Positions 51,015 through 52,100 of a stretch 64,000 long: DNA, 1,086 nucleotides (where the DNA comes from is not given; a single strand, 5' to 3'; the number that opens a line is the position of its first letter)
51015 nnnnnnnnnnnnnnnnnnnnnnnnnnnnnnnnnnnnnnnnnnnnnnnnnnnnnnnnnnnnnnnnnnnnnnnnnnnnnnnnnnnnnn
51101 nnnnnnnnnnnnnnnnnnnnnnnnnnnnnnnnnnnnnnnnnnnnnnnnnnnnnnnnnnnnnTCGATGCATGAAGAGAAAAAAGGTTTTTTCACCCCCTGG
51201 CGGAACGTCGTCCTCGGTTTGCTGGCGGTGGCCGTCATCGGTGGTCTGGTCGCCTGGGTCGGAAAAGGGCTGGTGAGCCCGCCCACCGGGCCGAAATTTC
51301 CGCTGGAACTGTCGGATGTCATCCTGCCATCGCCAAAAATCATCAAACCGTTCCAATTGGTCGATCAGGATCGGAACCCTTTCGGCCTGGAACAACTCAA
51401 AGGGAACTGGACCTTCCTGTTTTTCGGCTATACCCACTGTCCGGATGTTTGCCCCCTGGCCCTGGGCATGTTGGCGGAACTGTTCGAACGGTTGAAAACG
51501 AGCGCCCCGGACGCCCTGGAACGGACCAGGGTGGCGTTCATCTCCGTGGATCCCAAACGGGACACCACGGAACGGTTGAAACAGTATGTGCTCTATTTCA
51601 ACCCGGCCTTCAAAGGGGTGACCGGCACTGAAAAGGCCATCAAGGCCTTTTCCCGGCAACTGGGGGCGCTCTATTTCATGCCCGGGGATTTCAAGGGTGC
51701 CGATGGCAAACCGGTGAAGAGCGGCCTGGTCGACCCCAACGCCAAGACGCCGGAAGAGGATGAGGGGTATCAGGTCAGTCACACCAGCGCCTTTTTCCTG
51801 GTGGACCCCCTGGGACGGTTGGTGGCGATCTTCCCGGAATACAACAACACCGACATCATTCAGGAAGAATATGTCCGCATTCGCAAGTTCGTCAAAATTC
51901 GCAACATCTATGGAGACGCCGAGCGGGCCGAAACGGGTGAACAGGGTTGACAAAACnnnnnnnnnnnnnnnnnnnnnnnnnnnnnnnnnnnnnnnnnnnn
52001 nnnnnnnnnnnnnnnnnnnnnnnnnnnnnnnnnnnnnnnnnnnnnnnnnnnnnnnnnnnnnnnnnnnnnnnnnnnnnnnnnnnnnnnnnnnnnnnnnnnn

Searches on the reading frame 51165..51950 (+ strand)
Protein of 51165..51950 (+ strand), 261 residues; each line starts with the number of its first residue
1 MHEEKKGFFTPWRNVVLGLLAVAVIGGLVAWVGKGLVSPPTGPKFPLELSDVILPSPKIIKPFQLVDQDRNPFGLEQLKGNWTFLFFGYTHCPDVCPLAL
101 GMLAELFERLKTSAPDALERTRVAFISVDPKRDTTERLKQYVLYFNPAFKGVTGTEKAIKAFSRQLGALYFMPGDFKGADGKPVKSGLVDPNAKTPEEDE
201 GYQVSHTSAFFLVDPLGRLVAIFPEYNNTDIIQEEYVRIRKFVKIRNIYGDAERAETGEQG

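Call 26: search_protein_families(library=pfam, proteins=[window:51165-51950:+], max_evalue=0.001)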
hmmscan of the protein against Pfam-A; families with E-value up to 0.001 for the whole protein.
window:51165-51950:+ (261 aa): 2 families
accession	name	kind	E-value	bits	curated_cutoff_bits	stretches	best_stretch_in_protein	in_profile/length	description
PF02630.20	SCO1-SenC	-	3.3e-36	124.6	22.8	1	61-169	2-106/134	SCO1/SenC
PF00578.27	AhpC-TSA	-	2.8e-05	24.5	26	1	61-140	6-79/124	AhpC/TSA family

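Call 27: search_protein_families(library=ncbifam, proteins=[window:51165-51950:+], max_evalue=0.001)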
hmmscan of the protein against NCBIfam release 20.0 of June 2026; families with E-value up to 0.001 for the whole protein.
window:51165-51950:+ (261 aa): 0 families
